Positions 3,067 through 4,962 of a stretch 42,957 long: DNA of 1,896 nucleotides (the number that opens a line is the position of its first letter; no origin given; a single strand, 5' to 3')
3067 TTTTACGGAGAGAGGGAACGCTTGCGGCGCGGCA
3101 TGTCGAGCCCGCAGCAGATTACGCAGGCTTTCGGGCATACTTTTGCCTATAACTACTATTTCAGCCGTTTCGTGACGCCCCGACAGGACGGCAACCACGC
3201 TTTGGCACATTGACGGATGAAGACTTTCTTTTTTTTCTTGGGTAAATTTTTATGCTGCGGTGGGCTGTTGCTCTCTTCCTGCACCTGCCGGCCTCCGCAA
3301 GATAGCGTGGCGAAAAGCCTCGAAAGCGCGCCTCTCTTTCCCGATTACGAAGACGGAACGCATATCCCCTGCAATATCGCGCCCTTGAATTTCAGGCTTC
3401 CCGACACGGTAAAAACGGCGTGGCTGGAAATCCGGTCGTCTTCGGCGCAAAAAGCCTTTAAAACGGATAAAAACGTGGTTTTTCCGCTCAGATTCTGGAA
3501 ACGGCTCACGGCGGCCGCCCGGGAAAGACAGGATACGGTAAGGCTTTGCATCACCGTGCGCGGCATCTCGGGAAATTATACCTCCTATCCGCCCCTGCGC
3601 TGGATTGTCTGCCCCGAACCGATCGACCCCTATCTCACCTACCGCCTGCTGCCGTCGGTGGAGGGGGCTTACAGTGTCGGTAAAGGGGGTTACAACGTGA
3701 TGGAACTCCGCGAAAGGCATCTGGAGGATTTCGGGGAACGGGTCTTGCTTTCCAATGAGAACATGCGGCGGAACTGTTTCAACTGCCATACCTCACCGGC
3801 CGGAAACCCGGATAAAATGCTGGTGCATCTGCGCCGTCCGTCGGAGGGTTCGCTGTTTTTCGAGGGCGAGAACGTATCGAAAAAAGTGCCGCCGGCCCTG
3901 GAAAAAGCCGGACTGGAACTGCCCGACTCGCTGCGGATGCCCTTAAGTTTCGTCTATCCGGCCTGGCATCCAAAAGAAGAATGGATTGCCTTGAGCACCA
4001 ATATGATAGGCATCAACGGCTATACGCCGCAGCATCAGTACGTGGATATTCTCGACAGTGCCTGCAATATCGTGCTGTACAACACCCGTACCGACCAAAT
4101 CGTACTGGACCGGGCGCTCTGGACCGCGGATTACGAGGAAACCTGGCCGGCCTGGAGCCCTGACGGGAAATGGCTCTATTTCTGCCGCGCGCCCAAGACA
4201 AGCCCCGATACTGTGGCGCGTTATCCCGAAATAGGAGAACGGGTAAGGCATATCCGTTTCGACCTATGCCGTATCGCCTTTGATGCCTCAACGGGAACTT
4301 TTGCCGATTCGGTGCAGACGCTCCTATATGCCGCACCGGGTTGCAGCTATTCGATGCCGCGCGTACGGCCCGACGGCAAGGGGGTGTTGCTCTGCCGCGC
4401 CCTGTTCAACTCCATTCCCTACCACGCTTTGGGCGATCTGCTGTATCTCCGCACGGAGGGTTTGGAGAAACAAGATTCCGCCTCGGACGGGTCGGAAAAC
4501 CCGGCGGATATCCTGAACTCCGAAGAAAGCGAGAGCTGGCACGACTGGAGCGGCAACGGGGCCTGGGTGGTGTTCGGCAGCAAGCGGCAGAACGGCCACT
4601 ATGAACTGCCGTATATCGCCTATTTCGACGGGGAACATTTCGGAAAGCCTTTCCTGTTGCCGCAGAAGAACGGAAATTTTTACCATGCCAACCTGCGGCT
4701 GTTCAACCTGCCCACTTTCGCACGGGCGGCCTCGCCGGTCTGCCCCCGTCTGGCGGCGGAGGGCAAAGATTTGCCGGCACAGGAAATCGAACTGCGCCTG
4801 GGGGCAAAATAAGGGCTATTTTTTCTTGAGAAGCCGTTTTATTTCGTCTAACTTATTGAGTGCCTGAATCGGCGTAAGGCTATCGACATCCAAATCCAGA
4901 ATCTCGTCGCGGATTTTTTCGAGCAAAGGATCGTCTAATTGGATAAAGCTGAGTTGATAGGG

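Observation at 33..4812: Tandem module of two CXXCH/beta-propeller lipoprotein paralogs flanking a multi-pass membrane protein: candidate uncharacterised envelope system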

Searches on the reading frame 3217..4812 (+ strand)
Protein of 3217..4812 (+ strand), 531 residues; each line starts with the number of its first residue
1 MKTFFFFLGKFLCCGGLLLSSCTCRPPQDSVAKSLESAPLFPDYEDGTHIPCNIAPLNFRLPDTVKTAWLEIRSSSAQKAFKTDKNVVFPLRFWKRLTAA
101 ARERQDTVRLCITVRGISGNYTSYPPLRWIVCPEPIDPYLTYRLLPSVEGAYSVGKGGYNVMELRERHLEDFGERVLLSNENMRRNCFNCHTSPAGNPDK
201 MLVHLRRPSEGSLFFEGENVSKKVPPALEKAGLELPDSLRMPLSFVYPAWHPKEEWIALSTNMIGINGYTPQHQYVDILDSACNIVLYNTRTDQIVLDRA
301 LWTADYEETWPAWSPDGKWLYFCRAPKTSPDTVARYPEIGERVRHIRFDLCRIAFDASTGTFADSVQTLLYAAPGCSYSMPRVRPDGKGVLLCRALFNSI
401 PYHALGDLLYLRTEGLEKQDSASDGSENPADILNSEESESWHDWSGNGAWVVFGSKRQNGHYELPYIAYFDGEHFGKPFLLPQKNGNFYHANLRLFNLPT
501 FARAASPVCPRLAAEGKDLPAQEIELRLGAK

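Call 3: search_protein_families(library=pfam, proteins=[window:3217-4812:+], max_evalue=1)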
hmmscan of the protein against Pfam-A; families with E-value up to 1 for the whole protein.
window:3217-4812:+ (531 aa): 1 family
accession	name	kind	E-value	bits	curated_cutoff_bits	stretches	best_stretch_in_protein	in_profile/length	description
PF07676.18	PD40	-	1e-10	41.7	20.9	1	307-327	10-30/38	WD40-like Beta Propeller Repeat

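Call 4: search_protein_families(library=ncbifam, proteins=[window:3217-4812:+], max_evalue=1)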
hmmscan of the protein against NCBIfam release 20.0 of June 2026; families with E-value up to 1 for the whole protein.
window:3217-4812:+ (531 aa): 2 families
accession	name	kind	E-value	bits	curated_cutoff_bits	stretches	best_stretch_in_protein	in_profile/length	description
NF002183.0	PRK01029.1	equivalog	0.16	11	405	1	302-324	322-345/429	Tol-Pal system protein TolB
TIGR02800.1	propeller_TolB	equivalog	0.3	10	343.15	0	303-322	276-295/418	Tol-Pal system beta propeller repeat protein TolB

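Call 6: find_homologous_proteins(query=window:3217-4812:+)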
Query window:3217-4812:+ (531 aa): 905 proteins with E <= 0.001 among 8000 candidates; the best 120 are listed.
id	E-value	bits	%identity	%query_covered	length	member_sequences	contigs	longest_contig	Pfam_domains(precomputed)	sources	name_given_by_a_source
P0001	0.0e+0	1252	100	99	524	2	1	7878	PF07676.19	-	-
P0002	0.0e+0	1052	83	99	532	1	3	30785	PF26550.2,PF07676.19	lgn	-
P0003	0.0e+0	1031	83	99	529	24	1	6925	PF26550.2,PF07676.19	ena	-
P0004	2.7e-284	962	78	99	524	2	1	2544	PF26550.2,PF07676.19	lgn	-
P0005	1.2e-259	880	71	99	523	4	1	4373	PF26550.2,PF07676.19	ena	-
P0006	3.5e-253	859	71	98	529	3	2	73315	PF26550.2,PF07676.19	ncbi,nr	ncbi:MAG: hypothetical protein NC396_07945 [Bacteroides sp.]|nr:hypothetical protein [Bacteroides sp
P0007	5.5e-243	825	71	95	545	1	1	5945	PF07676.19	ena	-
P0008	1.0e-231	788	71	86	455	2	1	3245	PF07676.19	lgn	-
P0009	2.3e-219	748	65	96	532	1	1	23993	PF07676.19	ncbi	-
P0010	4.3e-218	743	65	95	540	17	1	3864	PF07676.19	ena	-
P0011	5.6e-218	743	60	97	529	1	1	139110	PF26550.2,PF07676.19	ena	-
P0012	3.8e-215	734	63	95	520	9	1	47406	PF07676.19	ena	-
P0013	8.8e-215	732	60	99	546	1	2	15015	PF26550.2,PF07676.19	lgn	-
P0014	2.7e-211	721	60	96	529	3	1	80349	PF26550.2,PF07676.19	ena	-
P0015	4.1e-210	717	58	98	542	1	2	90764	PF26550.2,PF07676.19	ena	-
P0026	3.3e-193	661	57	97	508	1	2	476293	PF07676.19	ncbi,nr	ncbi:MAG: hypothetical protein NC048_01540 [Bacteroides sp.]|nr:hypothetical protein [Ruminococcus f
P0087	5.5e-72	261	33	94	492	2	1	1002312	PF26549.1,PF00930.28,PF26550.2,PF07676.19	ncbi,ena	-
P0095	1.6e-70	256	34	95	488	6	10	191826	PF26549.1,PF00930.28,PF26550.2,PF07676.19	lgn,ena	-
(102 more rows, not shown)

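Call 7: search_solved_structures(query=window:3217-4812:+, max_evalue=1, show_alignments=2)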
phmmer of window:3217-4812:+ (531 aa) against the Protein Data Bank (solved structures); distinct sequences matched with E-value up to 1: 1.
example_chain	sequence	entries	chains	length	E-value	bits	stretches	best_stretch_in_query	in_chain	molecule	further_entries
2ojh_A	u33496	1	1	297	0.0045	18.5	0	305-330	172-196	Uncharacterized protein Atu1656/AGR_C_3050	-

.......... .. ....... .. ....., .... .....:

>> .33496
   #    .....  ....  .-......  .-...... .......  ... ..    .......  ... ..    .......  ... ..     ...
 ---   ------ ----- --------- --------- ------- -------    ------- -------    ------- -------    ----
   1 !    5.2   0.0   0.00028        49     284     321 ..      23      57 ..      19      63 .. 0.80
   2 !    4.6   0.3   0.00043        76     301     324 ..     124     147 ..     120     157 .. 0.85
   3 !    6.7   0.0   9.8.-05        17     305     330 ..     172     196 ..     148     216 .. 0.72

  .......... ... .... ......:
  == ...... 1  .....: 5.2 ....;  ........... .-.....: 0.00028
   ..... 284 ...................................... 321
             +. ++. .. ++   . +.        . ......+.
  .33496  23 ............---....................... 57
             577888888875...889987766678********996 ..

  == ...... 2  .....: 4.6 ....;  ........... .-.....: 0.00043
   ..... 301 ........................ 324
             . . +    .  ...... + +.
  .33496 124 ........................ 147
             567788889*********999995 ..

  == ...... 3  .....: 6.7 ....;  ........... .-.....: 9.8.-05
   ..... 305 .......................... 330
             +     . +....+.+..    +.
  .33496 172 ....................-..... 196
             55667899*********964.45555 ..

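Call 10: find_encoding_contigs(protein=P0087, flank=8000, max_places=2)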
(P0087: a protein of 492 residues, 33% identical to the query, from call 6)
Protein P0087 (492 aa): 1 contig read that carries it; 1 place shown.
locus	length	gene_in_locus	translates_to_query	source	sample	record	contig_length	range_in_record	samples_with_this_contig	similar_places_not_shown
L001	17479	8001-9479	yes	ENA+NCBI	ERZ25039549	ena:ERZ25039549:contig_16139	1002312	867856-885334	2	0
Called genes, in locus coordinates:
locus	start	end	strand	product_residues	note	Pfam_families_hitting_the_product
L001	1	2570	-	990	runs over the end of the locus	PF07715:Plug, PF00593:TonB_dep_Rec_b-barrel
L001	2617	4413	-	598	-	PF14322:SusD-like_3, PF07980:SusD_RagB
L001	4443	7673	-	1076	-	PF13620:CarboxypepD_reg, PF13715:CarbopepD_reg_2, PF07715:Plug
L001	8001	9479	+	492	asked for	PF00930:DPPIV_N (faint), PF07676:PD40 (faint), PF26550:Tricorn_2nd (weak), PF26549:Tricorn_N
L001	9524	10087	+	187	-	PF19529:DUF6057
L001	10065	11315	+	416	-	PF19529:DUF6057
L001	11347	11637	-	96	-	PF13601:HTH_34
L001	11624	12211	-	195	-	-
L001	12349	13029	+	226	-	PF00795:CN_hydrolase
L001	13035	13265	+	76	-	-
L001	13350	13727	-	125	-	-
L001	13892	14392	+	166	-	-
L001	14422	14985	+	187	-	PF06580:His_kinase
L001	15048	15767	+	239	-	PF00072:Response_reg, PF04397:LytTR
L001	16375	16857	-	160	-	-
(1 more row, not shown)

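Call 11: find_encoding_contigs(protein=P0026, flank=8000, max_places=2)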
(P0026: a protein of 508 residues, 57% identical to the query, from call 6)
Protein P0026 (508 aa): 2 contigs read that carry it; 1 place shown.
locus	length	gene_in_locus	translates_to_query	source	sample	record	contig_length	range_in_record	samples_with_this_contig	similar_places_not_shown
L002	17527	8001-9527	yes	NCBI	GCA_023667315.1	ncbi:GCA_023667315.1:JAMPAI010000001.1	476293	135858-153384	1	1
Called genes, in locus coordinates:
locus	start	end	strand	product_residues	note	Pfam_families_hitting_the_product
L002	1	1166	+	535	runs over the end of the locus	-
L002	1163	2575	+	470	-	PF18990:DUF5723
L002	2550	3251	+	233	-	PF02527:GidB, PF13847:Methyltransf_31, PF13649:Methyltransf_25 (faint)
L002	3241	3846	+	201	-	PF01569:PAP2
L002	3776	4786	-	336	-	PF01018:GTP1_OBG, PF01926:MMR_HSR1, PF02421:FeoB_N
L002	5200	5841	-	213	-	-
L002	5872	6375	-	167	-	-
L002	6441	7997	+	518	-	PF19529:DUF6057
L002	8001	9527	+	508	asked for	PF07676:PD40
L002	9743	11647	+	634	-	PF03781:FGE-sulfatase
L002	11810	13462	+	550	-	PF03781:FGE-sulfatase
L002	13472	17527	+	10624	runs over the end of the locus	-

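Call 12: find_encoding_contigs(protein=P0095, flank=8000, max_places=2)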
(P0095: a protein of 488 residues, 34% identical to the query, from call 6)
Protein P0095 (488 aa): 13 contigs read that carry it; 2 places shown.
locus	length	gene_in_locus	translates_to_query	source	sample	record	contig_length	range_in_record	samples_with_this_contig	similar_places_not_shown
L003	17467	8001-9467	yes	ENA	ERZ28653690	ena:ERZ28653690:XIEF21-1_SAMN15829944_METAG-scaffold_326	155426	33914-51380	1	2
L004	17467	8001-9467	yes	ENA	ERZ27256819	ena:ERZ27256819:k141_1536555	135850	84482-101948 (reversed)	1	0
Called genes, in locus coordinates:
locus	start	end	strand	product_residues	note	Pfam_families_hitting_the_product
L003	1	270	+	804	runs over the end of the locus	PF17678:Glyco_hydro_92N, PF07971:Glyco_hydro_92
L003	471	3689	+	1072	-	PF13620:CarboxypepD_reg, PF13715:CarbopepD_reg_2, PF07715:Plug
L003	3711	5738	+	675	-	PF14322:SusD-like_3, PF07980:SusD_RagB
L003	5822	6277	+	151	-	-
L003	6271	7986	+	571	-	PF19529:DUF6057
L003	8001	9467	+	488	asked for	PF00930:DPPIV_N (faint), PF26550:Tricorn_2nd (weak), PF07676:PD40 (weak), PF26549:Tricorn_N (weak)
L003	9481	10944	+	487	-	PF12708:Pect-lyase_RHGA_epim (faint), PF00295:Glyco_hydro_28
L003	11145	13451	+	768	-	PF13802:Gal_mutarotas_2, PF01055:Glyco_hydro_31_2nd, PF21365:Glyco_hydro_31_3rd, PF17137:DUF5110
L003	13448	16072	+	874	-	PF00933:Glyco_hydro_3, PF01915:Glyco_hydro_3_C, PF14310:Fn3-like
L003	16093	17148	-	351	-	PF04616:Glyco_hydro_43 (faint)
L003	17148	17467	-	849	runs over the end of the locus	-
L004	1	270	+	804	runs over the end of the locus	PF17678:Glyco_hydro_92N, PF07971:Glyco_hydro_92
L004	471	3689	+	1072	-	PF13620:CarboxypepD_reg, PF13715:CarbopepD_reg_2, PF07715:Plug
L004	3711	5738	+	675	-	PF14322:SusD-like_3, PF07980:SusD_RagB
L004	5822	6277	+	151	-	-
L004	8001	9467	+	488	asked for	PF00930:DPPIV_N (faint), PF26550:Tricorn_2nd (weak), PF07676:PD40 (weak), PF26549:Tricorn_N (weak)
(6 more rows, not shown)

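Call 25: find_related_loci(query=A2, collection=genome_contigs, flank=6000)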
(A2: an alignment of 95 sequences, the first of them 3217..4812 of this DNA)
Query A2 (531 aa) in genome_contigs; peptide patterns used: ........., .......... (x = any residue, [..] = any of these).
600 stretches matched a pattern (row limit reached: there are more); 545 encode a relative of the query (tblastn E <= 1e-3); the best 80 are kept; 79 distinct loci.
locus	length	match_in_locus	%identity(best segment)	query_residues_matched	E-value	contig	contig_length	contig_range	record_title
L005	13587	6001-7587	71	1-527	0e+0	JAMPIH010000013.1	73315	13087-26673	MAG: Bacteroides sp. isolate NALB_7963_6 Scaffold_#13__SCF_013___73315_bp, whole genome shotgun sequence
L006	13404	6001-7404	33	1-510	3e-81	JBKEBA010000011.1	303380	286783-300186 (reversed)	MAG: Dysgonomonas sp. isolate VLC_084 c_000002073259, whole genome shotgun sequence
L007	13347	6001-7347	35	16-501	5e-80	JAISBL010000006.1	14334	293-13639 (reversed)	MAG: Tannerellaceae bacterium isolate Gx481_bin210 k119_454959, whole genome shotgun sequence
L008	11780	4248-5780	53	2-527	4e-177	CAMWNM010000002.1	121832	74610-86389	MAG TPA_asm: uncultured Bacteroidales bacterium isolate SRR14411247_bin.13_metawrap_v1.3_MAG genome assembly, contig: NO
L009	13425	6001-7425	33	17-527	1e-79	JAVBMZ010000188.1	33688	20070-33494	MAG: Bacteroidales bacterium isolate EPI_MAG_00065 c_000004793500, whole genome shotgun sequence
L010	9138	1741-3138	32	5-510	8e-80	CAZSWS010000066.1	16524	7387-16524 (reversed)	MAG TPA_asm: uncultured Parabacteroides sp. isolate SRP294416_co2_617 genome assembly, contig: NODE_3985_length_16524_co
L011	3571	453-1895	33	1-516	4e-80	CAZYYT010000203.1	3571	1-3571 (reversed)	MAG TPA_asm: uncultured Oscillospiraceae bacterium isolate SRP192927_co4_613 genome assembly, contig: NODE_79630_length_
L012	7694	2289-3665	33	12-511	4e-79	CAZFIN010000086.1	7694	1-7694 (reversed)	MAG TPA_asm: uncultured Alistipes sp. isolate SRP199465_co2_851 genome assembly, contig: NODE_29955_length_7694_cov_11.6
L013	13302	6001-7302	37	36-508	2e-78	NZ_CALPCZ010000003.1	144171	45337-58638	Odoribacter lunatus strain DSM 112344 NODE_3_length_144171_cov_36.432613, whole genome shotgun sequence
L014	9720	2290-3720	34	18-527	2e-78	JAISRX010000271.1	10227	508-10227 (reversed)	MAG: Bacteroidales bacterium isolate Kf353_bin88 k119_4583715, whole genome shotgun sequence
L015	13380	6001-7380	34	12-511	7e-78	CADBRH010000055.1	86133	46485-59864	MAG: uncultured Bacteroidia bacterium isolate RUG14229 genome assembly, contig: RUG14229_asm_55, whole genome shotgun se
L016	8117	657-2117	31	4-522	1e-77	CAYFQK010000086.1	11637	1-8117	MAG TPA_asm: uncultured Bacteroidales bacterium isolate ERP107533_co1_181 genome assembly, contig: NODE_5445_length_1163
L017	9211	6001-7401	32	2-511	2e-76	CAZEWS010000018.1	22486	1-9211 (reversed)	MAG TPA_asm: uncultured Rikenellaceae bacterium isolate binchicken_co233_50 genome assembly, contig: NODE_281_length_224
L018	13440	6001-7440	34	8-518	3e-76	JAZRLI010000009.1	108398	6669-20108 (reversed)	MAG: Candidatus Cryptobacteroides sp. isolate T1900045441_YK20190132.MAGScoT_cleanbin_000023 SGB_7111_k141_109448, whole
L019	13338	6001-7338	33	42-516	5e-76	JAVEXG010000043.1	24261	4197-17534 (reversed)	MAG: Bacteroidales bacterium isolate BF4_167 NODE_6156_length_24261_cov_8.917668_Biofilm4, whole genome shotgun sequence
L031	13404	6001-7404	32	12-515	3e-74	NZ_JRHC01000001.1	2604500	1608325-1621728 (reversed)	Draconibacterium sediminis strain JN14CK-3 contig1, whole genome shotgun sequence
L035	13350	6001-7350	34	17-501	5e-74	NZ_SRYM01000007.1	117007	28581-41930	Parabacteroides distasonis strain NM39_I3 NODE_7_length_117007_cov_543.11, whole genome shotgun sequence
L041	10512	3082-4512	31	13-531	4e-73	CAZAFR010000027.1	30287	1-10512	MAG TPA_asm: uncultured Proteiniphilum sp. isolate SRP294416_co3_413 genome assembly, contig: NODE_1887_length_30287_cov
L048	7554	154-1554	34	2-510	7e-73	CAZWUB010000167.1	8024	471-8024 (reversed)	MAG TPA_asm: uncultured Rikenellaceae bacterium isolate SRP192927_co6_466 genome assembly, contig: NODE_24022_length_802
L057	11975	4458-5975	30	1-531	2e-71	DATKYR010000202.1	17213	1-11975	MAG TPA_asm: Sedimentisphaerales bacterium isolate SMAG_U14224 k141_1840997, whole genome shotgun sequence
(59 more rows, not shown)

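Call 29: predict_structure(alignment_id=A2)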
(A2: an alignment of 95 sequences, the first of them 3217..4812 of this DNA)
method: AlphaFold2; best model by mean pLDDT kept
length: 531 residues; sequences in the alignment: 95
mean_pLDDT: 90.6   pTM: 0.91
mean pLDDT of the five models: 90.6, 90.2, 89.2, 89.2, 88.8
residues with pLDDT >= 90: 396; 70-90: 87; 50-70: 40; < 50: 8
segments of 3 or more residues with pLDDT < 50: 271-273
pLDDT, mean of each block of 10 residues (from residue 1): 70 71 78 97 97 98 97 95 96 97 96 97 98 98 82 59 96 97 90 92 92 96 93 88 92 97 64 59 92 95 94 98 95 89 91 97 96 95 98 93 90 80 70 96 98 95 96 98 96 93 97 97 89 46
secondary structure, 60 per line:
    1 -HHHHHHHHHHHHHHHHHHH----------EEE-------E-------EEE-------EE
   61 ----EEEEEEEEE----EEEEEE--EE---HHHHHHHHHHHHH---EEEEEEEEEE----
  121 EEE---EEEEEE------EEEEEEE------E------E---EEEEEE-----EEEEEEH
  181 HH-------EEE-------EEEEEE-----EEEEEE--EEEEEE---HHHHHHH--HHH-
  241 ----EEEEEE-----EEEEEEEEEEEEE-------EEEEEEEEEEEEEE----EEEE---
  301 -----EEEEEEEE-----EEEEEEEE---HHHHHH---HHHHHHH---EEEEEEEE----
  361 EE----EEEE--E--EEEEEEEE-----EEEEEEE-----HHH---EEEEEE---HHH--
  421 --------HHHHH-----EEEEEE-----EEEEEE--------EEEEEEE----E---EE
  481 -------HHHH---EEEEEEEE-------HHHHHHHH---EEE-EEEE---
elements in order: H2-20 E31-33 E49-51 E65-73 E78-83 H91-103 E107-116 E121-123 E127-132 E139-145 E163-168 E174-179 E190-192 E200-205 E211-216 E219-224 H228-234 E245-250 E256-268 E276-289 E294-297 E306-313 E319-326 H330-335 H339-345 E349-356 E367-370 E376-383 E389-395 E407-412 H429-433 E439-444 E450-455 E464-470 H488-491 E495-502 H510-517 E521-523 E525-528
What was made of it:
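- On PD40 / TolB-type beta-propeller superfamily: The AF2 model has propeller strands (call 29).
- The motif lies in a beta-rich region rather than a classical cytochrome fold (call 29). The motif sits among beta strands (call 29). AF2 models the motif region confidently without any ligand (pLDDT about 90, call 29).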

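Call 34: fold_search(model_id=the predicted structure, library=pdb)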
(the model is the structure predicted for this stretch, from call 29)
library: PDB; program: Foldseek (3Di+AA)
matches with E <= 10: 1726; with E <= 0.001: 149
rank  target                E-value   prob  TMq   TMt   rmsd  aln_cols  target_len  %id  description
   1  4pwz_B                2.8e-12  1.00  0.37  0.48  11.2       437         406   12  Crystal structure of TolB protein from Yersinia pestis CO92 (released 2014-04-02)
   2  4r40_A                3.4e-12  1.00  0.39  0.50  11.1       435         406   12  Crystal Structure of TolB/Pal complex from Yersinia pestis. (released 2014-09-03)
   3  6pnv                  8.2e-12  1.00  0.39  0.49  11.0       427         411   11  1.42 Angstrom Resolution Crystal Structure of Translocation Protein TolB from Salmonella enterica (released 2019-07-17)
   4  2ivz_C                1.1e-11  1.00  0.39  0.52  10.5       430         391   12  Structure of TolB in complex with a peptide of the colicin E9 T- domain (released 2006-08-16)
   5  4jml_A                1.3e-11  1.00  0.40  0.52  10.5       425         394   12  Crystal structure of the TolB(P201C)-ColicinE9 TBE peptide(A33C) complex. (released 2013-07-17)
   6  3iax_A                7.6e-11  1.00  0.39  0.50  10.7       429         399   13  The crystal structure of the TolB box of Colicin A in complex with TolB reveals important differences in the recruitme (released 2009-10-13)
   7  2ivz_D                1.1e-10  1.00  0.36  0.48  11.3       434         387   12  Structure of TolB in complex with a peptide of the colicin E9 T- domain (released 2006-08-16)
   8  8wt1_D                7.6e-07  1.00  0.32  0.27  12.6       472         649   10  Crystal structure of S9 carboxypeptidase from Geobacillus sterothermophilus (released 2024-03-13)
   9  1hzu                  2.1e-06  1.00  0.32  0.32  13.1       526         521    9  DOMAIN SWING UPON HIS TO ALA MUTATION IN NITRITE REDUCTASE OF PSEUDOMONAS AERUGINOSA (released 2001-09-26)
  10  8z4t_D                2.5e-06  1.00  0.26  0.20  12.5       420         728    9  MERS-CoV S ectodomain trimer in complex with receptor DPP4-750E (released 2025-10-22)
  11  7qun_A                3.0e-06  1.00  0.34  0.27  13.1       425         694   10  CryoEM structure of mammalian AAP in complex with Meropenem (released 2022-11-16)
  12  1x70_A                4.1e-06  1.00  0.28  0.22  13.5       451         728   11  HUMAN DIPEPTIDYL PEPTIDASE IV IN COMPLEX WITH A BETA AMINO ACID INHIBITOR (released 2005-01-18)
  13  9e2g_2C               4.6e-06  0.85  0.15  0.13  24.1       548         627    8  Cryo-EM structure of 48 nm repeat of microtubule doublet from T. brucei flagellum (released 2025-03-12)
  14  9gne_A                5.4e-06  1.00  0.32  0.26  13.4       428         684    9  CryoEM structure of mammalian AAP in complex with acetyl-alanyl-chloromethylketone (released 2025-10-22)
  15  7ung_e                5.4e-06  0.95  0.18  0.16  23.5       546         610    8  48-nm repeat of the human respiratory doublet microtubule (released 2022-10-05)
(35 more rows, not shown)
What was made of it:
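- On PD40 / TolB-type beta-propeller superfamily: Foldseek returns propeller hits (call 34).
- On Cytochrome cd1 nitrite reductase / hydrazine synthase type enzymes: TM-scores are about 0.3 with rmsd above 11 A (call 34).
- Closest known: TolB. Same: TolB is the best structural match in the PDB (E 3e-12, TM-score 0.4-0.5, call 34).
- Closest known: Cytochrome-plus-propeller redox enzymes. Same: They appear among the Foldseek hits at E about 1e-6 to 1e-5 (call 34).
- The best fold matches are TolB (E 3e-12, call 34). TolB is the best Foldseek match (call 34).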

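Call 41: search_protein_families(library=pfam, alignment_id=A4, max_evalue=0.00001)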
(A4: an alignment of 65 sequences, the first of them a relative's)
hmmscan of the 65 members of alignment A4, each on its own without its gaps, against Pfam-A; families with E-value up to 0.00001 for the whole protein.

A. member 1, L001:4446-7748:- (1101 aa): 3 families
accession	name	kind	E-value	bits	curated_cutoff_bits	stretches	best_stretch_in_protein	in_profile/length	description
PF13715.12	CarbopepD_reg_2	-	1.1e-18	67.4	32.2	1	67-148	1-87/88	CarboxypepD_reg-like domain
PF13620.12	CarboxypepD_reg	-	7.5e-11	42.7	32.3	1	67-126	2-65/82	Carboxypeptidase regulatory-like domain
PF07715.20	Plug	-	3.5e-09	37.6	23.9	1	157-268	2-107/107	TonB-dependent Receptor Plug Domain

B. families by the number of members that match (of 65 scanned): 71 families (the first 25 are shown)
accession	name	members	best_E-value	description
PF07980.17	SusD_RagB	5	4.1e-58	SusD family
PF14322.12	SusD-like_3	4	1.2e-19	Starch-binding associating with outer membrane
PF12831.13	FAD_oxidored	3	3.9e-91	FAD dependent oxidoreductase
PF00759.25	Glyco_hydro_9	3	3.1e-17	Glycosyl hydrolase family 9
PF02927.20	CelD_N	3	9.6e-10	Cellulase N-terminal ig-like domain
PF02896.24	PEP-utilizers_C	2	7.9e-81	PEP-utilising enzyme, PEP-binding domain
PF04616.20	Glyco_hydro_43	2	3e-80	Glycosyl hydrolases family 43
PF00005.33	ABC_tran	2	2.5e-42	ABC transporter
PF00696.33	AA_kinase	2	6.7e-39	Amino acid kinase family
PF00331.26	Glyco_hydro_10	2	9.8e-35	Glycosyl hydrolase family 10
PF00391.29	PEP-utilizers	2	4.4e-23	PEP-utilising enzyme, mobile domain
PF14289.11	DUF4369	2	3.4e-13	Domain of unknown function (DUF4369)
PF00521.26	DNA_topoisoIV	1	3.6e-172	DNA gyrase/topoisomerase IV, subunit A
PF00365.25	PFK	1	2.3e-110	Phosphofructokinase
PF00133.28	tRNA-synt_1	1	3.2e-93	tRNA synthetases class I (I, L, M and V)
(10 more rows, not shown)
